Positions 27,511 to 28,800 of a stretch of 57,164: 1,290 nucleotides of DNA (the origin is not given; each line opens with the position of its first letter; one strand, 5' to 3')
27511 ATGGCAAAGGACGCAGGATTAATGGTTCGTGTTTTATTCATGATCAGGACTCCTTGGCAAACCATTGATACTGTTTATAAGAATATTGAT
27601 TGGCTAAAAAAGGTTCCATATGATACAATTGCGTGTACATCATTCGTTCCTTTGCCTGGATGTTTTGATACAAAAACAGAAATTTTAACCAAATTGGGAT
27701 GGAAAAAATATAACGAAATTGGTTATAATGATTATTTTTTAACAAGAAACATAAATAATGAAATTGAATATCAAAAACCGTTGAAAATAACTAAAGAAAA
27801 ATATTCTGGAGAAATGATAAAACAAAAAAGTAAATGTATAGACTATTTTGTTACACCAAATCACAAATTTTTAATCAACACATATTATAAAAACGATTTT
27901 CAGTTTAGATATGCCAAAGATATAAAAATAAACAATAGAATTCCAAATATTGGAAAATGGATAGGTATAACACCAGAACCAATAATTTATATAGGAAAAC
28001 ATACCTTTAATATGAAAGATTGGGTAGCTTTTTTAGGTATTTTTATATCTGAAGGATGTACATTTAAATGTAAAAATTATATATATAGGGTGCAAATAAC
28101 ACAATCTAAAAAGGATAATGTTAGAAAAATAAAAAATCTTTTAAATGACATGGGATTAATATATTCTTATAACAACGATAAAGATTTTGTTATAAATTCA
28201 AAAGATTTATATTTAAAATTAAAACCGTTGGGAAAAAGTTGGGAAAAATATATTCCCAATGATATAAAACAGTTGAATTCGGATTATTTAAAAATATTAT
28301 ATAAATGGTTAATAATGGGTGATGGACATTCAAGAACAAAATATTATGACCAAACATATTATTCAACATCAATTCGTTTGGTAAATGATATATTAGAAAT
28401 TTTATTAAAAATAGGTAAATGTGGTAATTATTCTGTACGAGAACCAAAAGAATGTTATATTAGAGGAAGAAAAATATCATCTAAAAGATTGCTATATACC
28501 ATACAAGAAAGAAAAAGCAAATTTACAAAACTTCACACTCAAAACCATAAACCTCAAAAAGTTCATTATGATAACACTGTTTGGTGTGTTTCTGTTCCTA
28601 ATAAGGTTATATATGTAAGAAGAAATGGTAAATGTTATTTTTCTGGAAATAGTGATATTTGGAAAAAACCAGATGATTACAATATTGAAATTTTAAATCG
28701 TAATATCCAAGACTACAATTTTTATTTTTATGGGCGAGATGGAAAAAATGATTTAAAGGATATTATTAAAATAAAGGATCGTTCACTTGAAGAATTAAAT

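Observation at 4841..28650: One intein lineage with a non-canonical 'SGN' C-terminus has colonised three unrelated genes of the same genome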

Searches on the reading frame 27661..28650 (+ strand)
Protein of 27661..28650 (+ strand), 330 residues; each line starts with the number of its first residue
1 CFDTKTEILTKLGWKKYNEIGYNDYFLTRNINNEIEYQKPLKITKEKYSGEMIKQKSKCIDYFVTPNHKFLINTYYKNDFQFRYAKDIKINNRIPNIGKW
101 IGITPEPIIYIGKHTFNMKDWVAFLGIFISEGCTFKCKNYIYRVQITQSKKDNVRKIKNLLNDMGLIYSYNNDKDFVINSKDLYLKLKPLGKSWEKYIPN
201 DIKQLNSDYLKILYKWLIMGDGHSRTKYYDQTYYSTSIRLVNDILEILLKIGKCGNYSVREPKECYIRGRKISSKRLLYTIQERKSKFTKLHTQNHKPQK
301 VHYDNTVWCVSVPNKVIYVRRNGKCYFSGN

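Call 15: find_homologous_proteins(query=window:27661-28650:+, max_evalue=0.001)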
Query seq(330 aa) (330 aa): 19 proteins with E <= 0.001 among 821 candidates.
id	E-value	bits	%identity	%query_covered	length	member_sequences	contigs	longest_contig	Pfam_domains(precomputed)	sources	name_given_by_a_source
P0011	2.9e-43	167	36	100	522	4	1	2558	-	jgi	-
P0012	8.6e-42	162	36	100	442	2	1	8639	-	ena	-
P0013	1.9e-39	154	36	100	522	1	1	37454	-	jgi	-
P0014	2.0e-38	151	34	98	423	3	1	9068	-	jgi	jgi:hypothetical protein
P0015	3.1e-38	150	33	100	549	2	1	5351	PF14528.12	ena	-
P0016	1.2e-34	138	34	100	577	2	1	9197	PF14528.12,PF01555.25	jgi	jgi:site-specific DNA-methyltransferase (adenine-specific)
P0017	2.0e-34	137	32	100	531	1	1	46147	-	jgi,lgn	jgi:hypothetical protein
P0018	1.1e-31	129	34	100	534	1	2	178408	-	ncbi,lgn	-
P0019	1.2e-30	125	34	100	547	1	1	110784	PF02075.24,PF14528.12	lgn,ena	-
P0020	1.8e-29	121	32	100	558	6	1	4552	PF00303.25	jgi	-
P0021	3.4e-25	107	31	100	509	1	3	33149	PF14528.12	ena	-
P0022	1.2e-23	102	31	100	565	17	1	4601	PF12706.14,PF14528.12,PF13483.13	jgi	-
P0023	1.8e-21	95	38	25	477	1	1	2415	PF16363.12,PF01370.28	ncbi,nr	ncbi:MAG: GDP-mannose 4,6-dehydratase, partial [Acidobacteria bacterium]|nr:GDP-mannose 4,6-dehydrat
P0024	1.7e-19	88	28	100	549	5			PF01551.30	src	-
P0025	3.3e-12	64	27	100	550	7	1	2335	-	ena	-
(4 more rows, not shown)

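Call 32: search_dna_similar(query=window:27661-28650:+, collection=phages, mode=protein, max_rows=40, max_evalue=0.00001)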
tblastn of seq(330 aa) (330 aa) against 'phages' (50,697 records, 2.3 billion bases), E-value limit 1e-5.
Records with a match: 118; places in all: 118; records where one place covers at least 80% of the query: 114.
Best place of each record, by identity: <60% 118.
By first word of the organism name: Mycobacterium 42; Staphylococcus 38; Prevotella 13; Gordonia 6; Tenacibaculum 3; uncultured 2; Synechococcus 2; Pectobacterium 2; Vibrio 2; Corynebacterium 2; and 6 more.
By host as written in the record: Mycobacterium smegmatis mc2 155 33; Prevotella sp. 13; Staphylococcus aureus 13; - 12; Mycobacterium smegmatis mc#155 6; Staphylococcus carnosus TM300 5; Staphylococcus aureus (phage propagation strain 47) 4; Gordonia terrae 3612 4; and 20 more.
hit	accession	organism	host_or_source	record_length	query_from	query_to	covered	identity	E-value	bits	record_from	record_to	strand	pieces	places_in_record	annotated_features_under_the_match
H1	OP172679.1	Bacteroides phage BF766P4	Bacteroides fragilis DA766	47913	1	330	100%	28.4%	9e-18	90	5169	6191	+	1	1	hypothetical protein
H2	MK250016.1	Prevotella phage Lak-A1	Prevotella sp.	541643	1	330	100%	28.3%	4e-28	120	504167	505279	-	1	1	record has no annotation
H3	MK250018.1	Prevotella phage Lak-A1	Prevotella sp.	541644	1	330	100%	28.3%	4e-28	120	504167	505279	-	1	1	record has no annotation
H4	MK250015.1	Prevotella phage Lak-A1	Prevotella sp.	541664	1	330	100%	28.3%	4e-28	120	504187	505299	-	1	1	record has no annotation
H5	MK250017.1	Prevotella phage Lak-A1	Prevotella sp.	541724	1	330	100%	28.3%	4e-28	120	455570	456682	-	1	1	record has no annotation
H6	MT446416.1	Escherichia virus TH47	Escherichia coli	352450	1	330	100%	27.3%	4e-17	88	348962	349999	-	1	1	record has no annotation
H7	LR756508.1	uncultured phage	metagenomic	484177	6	330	98%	27.6%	1e-23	107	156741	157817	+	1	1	record has no annotation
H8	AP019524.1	Tenacibaculum phage PTm1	Tenacibaculum maritimum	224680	1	330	100%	26.7%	1e-11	72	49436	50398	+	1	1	ribonucleotide-diphosphate reductase subunit beta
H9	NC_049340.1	Tenacibaculum phage PTm1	Tenacibaculum maritimum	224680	1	330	100%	26.7%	1e-11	72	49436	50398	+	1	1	ribonucleoside diphosphate reductase small subunit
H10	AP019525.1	Tenacibaculum phage PTm5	Tenacibaculum maritimum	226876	1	330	100%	26.7%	1e-11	72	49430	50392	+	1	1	ribonucleotide-diphosphate reductase subunit beta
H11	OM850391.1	Staphylococcus phage O1-102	Staphylococcus aureus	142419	1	330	100%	26.2%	9e-11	69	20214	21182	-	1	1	record has no annotation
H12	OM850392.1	Staphylococcus phage B2-102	Staphylococcus aureus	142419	1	330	100%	26.2%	9e-11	69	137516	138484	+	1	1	record has no annotation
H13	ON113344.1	Staphylococcus phage T2-102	Staphylococcus aureus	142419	1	330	100%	26.2%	9e-11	69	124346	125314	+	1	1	record has no annotation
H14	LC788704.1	Staphylococcus phage phiSNIID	sewage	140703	1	330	100%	26.2%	1e-10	69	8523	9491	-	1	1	nicotinamide phosphoribosyl transferase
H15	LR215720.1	Staphylococcus phage Stab23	-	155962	1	330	100%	26.2%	1e-10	69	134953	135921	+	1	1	g198: Nicotinamide phosphoribosyltransferase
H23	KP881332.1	Staphylococcus phage Stau2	Staphylococcus aureus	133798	1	330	100%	25.6%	2e-7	58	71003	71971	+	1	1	ribonucleotide-diphosphate reductase subunit alpha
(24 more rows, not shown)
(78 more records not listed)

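Call 33: get_annotated_region(hit=H23, flank=300)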
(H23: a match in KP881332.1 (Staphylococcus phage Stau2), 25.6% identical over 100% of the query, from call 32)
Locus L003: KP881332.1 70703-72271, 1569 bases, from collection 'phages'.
description: Staphylococcus phage Stau2, complete genome.
organism: Staphylococcus phage Stau2 (NCBI taxid 1200862)
taxonomy: Viruses; Duplodnaviria; Heunggongvirae; Uroviricota; Caudoviricetes; Herelleviridae; Twortvirinae; Silviavirus; Silviavirus stau2
host: Staphylococcus aureus; source: -; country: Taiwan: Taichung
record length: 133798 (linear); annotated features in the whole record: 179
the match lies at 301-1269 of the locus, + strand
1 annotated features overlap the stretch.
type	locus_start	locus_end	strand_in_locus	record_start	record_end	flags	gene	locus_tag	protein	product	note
CDS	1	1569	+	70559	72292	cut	-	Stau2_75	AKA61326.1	ribonucleotide-diphosphate reductase subunit alpha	ORF75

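Call 34: get_annotated_region(hit=H8, flank=300)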
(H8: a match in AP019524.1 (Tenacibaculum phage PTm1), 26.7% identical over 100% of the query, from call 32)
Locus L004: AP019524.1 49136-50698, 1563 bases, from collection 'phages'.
description: Tenacibaculum phage PTm1 DNA, complete genome.
organism: Tenacibaculum phage PTm1 (NCBI taxid 2547425)
taxonomy: Viruses; Duplodnaviria; Heunggongvirae; Uroviricota; Caudoviricetes; Shirahamavirus; Shirahamavirus PTm1
host: Tenacibaculum maritimum; source: seawater; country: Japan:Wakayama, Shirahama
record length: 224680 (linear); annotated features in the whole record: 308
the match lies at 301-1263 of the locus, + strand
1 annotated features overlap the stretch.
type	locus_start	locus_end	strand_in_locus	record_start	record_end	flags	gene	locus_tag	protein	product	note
CDS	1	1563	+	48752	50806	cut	-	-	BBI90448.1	ribonucleotide-diphosphate reductase subunit beta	PTm1_ORF-056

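Call 35: get_annotated_region(hit=H14, flank=300)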
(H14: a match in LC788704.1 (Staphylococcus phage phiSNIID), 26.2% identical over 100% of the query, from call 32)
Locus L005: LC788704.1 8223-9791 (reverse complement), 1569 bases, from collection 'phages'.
description: Staphylococcus phage phiSNIID DNA, complete sequence.
organism: Staphylococcus phage phiSNIID (NCBI taxid 3092519)
taxonomy: Viruses; Duplodnaviria; Heunggongvirae; Uroviricota; Caudoviricetes; Herelleviridae; Twortvirinae; Kayvirus
host: -; source: sewage; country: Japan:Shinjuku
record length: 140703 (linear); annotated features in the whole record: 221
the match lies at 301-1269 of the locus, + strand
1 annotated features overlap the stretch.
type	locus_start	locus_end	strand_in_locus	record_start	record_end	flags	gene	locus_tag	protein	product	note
CDS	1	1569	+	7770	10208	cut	-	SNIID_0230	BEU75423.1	nicotinamide phosphoribosyl transferase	-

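Call 47: search_solved_structures(query=A1, max_evalue=0.01, show_alignments=2)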
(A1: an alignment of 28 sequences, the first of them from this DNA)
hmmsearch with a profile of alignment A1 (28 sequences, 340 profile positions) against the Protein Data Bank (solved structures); distinct sequences matched with E-value up to 0.01: 36.
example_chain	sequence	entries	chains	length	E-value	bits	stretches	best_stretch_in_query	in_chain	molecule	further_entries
2cw7_A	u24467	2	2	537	4.8e-23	85.2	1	125-289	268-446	Endonuclease PI-PkoII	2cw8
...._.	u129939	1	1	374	4.9e-16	62.1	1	52-297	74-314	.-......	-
7qss_A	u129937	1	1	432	5.5e-16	62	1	52-311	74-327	V-type ATP synthase alpha chain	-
6zgq_A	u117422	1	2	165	1.4e-11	47.5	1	6-108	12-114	AceL NrdHF-1-1 Intein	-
2dch_X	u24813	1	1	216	1.6e-08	37.4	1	130-204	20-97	putative homing endonuclease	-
7qst_A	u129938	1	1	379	1.1e-07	34.7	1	52-271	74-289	V-type ATP synthase subunit A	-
1dfa_A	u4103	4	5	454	5.4e-07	32.4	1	123-294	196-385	PI-SCEI ENDONUCLEASE | ENDONUCLEASE PI-SCEI | PI-SCEI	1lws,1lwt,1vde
5akm_A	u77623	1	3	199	3e-06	30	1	136-276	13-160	HOMING ENDONUCLEASE I-DMOI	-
5o6g_A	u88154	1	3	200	3.2e-06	29.9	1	136-276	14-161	Homing endonuclease I-DmoI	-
1um2_A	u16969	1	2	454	6e-06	29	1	123-294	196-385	ENDONUCLEASE PI-SCEI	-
1ef0_A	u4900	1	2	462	6.1e-06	29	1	123-294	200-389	PI-SCEI ENDONUCLEASE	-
1jva_A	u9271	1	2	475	6.8e-06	28.8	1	123-294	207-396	VMA1-DERIVED HOMING ENDONUCLEASE X10SSS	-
1b24_A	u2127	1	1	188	7e-06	28.7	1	136-276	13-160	Homing endonuclease I-DmoI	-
9cop_A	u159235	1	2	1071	7.1e-06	28.7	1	123-294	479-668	V-type proton ATPase catalytic subunit A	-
2vs7_A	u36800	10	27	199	8.7e-06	28.4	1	136-276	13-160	HOMING ENDONUCLEASE I-DMOI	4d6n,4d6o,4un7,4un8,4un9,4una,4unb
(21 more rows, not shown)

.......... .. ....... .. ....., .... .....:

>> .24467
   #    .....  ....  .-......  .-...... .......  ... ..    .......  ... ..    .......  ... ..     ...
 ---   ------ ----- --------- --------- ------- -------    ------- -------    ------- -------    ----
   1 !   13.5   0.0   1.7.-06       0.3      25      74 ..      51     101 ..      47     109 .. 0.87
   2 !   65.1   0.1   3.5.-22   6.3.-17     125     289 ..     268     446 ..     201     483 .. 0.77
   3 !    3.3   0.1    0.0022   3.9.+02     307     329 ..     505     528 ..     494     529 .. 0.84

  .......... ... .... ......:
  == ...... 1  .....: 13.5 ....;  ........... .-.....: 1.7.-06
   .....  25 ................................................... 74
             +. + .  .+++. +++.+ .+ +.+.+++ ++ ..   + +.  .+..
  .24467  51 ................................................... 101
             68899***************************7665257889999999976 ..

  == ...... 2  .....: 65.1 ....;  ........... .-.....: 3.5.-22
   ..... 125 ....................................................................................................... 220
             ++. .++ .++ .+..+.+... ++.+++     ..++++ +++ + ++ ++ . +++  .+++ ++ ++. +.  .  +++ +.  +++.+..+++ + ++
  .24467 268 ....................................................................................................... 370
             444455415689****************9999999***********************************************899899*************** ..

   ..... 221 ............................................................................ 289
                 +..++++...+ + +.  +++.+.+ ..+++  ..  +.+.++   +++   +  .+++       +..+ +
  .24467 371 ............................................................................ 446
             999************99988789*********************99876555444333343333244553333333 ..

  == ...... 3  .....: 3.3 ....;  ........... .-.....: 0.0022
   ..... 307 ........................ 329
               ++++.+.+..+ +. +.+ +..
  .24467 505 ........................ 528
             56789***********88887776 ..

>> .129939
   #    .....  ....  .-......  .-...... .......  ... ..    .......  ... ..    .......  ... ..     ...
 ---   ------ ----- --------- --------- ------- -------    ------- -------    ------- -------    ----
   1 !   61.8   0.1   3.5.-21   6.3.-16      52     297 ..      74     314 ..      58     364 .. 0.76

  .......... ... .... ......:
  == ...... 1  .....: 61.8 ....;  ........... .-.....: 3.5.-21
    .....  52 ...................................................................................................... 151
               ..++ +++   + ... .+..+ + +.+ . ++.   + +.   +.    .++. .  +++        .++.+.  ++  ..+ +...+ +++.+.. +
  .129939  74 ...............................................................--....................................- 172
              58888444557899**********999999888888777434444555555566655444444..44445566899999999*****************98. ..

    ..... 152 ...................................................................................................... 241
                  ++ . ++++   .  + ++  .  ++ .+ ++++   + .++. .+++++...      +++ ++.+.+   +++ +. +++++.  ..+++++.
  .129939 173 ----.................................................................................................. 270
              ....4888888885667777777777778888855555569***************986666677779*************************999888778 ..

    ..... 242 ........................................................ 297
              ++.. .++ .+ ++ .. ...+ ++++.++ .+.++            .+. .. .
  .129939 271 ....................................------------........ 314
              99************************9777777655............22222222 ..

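Call 55: search_protein_representatives(alignment_id=A1)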
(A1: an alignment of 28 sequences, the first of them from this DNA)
Query: 28 sequences, 340 profile positions. Proteins with E-value up to 0.001 (for the whole library): 49295; up to 1e-10: 26243; up to 1e-30: 8706. The best 150 are listed.
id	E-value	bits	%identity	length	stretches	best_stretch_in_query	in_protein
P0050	1.4e-258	872.8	-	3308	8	1-340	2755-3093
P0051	6.4e-243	821.3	-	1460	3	1-340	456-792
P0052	4.9e-240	811.8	-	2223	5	1-340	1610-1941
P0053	4.8e-239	808.6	-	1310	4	1-340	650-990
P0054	1.1e-217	738.4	-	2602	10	1-340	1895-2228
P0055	1.4e-216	734.7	-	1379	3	1-340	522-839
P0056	3.6e-215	730.1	-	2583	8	1-340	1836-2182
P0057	2.4e-211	717.5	-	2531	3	1-340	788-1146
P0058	1.4e-210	715.0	-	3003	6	1-340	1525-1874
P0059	2.3e-208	707.7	-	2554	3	1-340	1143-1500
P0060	1.6e-207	704.9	-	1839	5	1-340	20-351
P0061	8.4e-204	692.7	-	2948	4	1-340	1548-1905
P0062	3.0e-202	687.6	-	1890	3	1-340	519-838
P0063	1.2e-201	685.6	-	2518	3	1-338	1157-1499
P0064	5.8e-199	676.8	-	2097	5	1-340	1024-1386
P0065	1.5e-193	659.0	-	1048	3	1-340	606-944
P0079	1.1e-167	573.9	-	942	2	1-340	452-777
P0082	9.3e-163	557.7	-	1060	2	1-340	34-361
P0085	6.5e-160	548.4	-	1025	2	1-340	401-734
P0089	6.8e-156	535.2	-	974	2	1-340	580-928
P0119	2.5e-144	497.2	-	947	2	1-340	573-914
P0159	9.3e-132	455.8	-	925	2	1-340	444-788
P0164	8.0e-130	449.5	-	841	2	1-340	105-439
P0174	8.2e-126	436.3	-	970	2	1-340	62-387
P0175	1.6e-125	435.3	-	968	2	1-340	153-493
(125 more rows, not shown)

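Call 57: search_protein_families(library=pfam, proteins=[P0065, P0079, P0082, P0085, P0089, P0119, P0159, P0164, P0174, P0175], max_evalue=0.00001)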
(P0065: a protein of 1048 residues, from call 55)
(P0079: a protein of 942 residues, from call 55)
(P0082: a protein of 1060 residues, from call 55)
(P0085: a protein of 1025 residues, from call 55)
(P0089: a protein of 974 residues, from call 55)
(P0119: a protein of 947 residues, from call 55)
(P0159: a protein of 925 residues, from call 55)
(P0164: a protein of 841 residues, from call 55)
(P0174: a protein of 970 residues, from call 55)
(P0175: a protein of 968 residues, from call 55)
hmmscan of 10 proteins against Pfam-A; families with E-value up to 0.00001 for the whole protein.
P0065 (1048 aa): 2 families
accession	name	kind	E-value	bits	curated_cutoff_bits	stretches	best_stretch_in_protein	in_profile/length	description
PF14528.11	LAGLIDADG_3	-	3.3e-17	62.9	22.5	1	343-403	9-71/82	LAGLIDADG-like domain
PF02086.21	MethyltransfD12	-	4.7e-11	43.3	22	1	470-603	45-187/253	D12 class N6 adenine-specific DNA methyltransferase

P0079 (942 aa): 2 families
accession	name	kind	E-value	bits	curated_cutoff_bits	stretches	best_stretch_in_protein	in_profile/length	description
PF14528.11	LAGLIDADG_3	-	4.1e-13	49.8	22.5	0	304-346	23-70/82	LAGLIDADG-like domain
PF19503.4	DUF6037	-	2.3e-06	28.2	28.8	0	238-316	77-148/200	Family of unknown function (DUF6037)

P0082 (1060 aa): 4 families
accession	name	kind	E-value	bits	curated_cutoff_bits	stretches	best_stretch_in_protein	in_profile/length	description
PF00534.26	Glycos_transf_1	-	4.5e-14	52.8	26.4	1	914-979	78-142/172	Glycosyl transferases group 1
PF14528.11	LAGLIDADG_3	-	4.7e-13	49.6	22.5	1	635-702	6-72/82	LAGLIDADG-like domain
PF13692.12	Glyco_trans_1_4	-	5.6e-12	46.6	27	1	914-978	63-125/142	Glycosyl transferases group 1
PF20706.3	GT4-conflict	-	8.7e-07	28.7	26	1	926-1030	279-379/385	Family 4 Glycosyltransferase in conflict systems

P0085 (1025 aa): 3 families
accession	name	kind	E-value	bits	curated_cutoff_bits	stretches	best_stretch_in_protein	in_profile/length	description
PF00534.26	Glycos_transf_1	-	7.2e-12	45.6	26.4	1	819-941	26-140/172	Glycosyl transferases group 1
PF14528.11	LAGLIDADG_3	-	1.9e-09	38.1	22.5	0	258-310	7-61/82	LAGLIDADG-like domain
PF13692.12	Glyco_trans_1_4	-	7.8e-09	36.4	27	1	828-942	15-125/142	Glycosyl transferases group 1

P0089 (974 aa): 1 family
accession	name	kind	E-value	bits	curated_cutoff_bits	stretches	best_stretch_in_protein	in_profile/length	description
PF14528.11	LAGLIDADG_3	-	2.6e-17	63.3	22.5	1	811-870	8-65/82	LAGLIDADG-like domain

P0119 (947 aa): 0 families

P0159 (925 aa): 2 families
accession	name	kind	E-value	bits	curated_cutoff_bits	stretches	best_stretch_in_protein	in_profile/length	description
PF02511.20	Thy1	-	8.7e-34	117.4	24.8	1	789-912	71-190/191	Thymidylate synthase complementing protein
PF14528.11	LAGLIDADG_3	-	1.1e-18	67.6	22.5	1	665-726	2-64/82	LAGLIDADG-like domain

P0164 (841 aa): 2 families
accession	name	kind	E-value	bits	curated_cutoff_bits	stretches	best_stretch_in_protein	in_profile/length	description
PF00574.28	CLP_protease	-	3.1e-29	102.6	20.2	2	26-88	11-73/182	Clp protease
PF14528.11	LAGLIDADG_3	-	6.9e-14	52.3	22.5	0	243-285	6-52/82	LAGLIDADG-like domain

P0174 (970 aa): 1 family
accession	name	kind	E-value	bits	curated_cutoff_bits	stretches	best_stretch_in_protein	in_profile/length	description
PF14528.11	LAGLIDADG_3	-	5.7e-17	62.2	22.5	0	275-329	3-61/82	LAGLIDADG-like domain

P0175 (968 aa): 2 families
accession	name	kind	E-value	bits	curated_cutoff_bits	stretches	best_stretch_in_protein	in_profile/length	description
PF00562.33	RNA_pol_Rpb2_6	-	2.3e-78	264.4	23.4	2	494-628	228-364/373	RNA polymerase Rpb2, domain 6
PF14528.11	LAGLIDADG_3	-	7.7e-09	36.1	22.5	0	370-420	4-60/82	LAGLIDADG-like domain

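Call 72: predict_structure(alignment_id=A1)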
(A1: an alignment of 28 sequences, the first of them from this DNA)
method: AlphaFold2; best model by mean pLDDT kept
length: 330 residues; sequences in the alignment: 28
mean_pLDDT: 93.8   pTM: 0.91
mean pLDDT of the five models: 93.8, 93.7, 93.5, 92.9, 92.5
residues with pLDDT >= 90: 274; 70-90: 51; 50-70: 5; < 50: 0
segments of 3 or more residues with pLDDT < 50: none
pLDDT, mean of each block of 10 residues (from residue 1): 96 95 97 96 97 94 96 85 93 93 97 97 98 92 95 96 96 92 97 96 98 97 77 96 98 95 84 88 91 86 97 97 93
secondary structure, 60 per line:
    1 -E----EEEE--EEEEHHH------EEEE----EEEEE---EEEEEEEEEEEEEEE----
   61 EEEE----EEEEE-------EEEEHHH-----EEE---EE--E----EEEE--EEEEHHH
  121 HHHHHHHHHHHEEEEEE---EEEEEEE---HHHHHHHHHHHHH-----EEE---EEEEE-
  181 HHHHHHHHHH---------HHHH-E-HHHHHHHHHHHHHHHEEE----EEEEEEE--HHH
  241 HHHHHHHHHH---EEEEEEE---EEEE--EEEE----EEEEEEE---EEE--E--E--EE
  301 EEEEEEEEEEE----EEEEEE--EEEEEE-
elements in order: E7-10 E13-16 E26-29 E34-38 E42-56 E61-64 E69-73 E81-84 E93-95 E108-111 E114-117 H118-131 E132-137 E141-147 H151-163 E169-171 E175-179 H181-190 H200-203 H207-221 E222-224 E229-235 H238-250 E254-260 E264-267 E270-273 E278-284 E288-290 E299-311 E316-321 E324-329
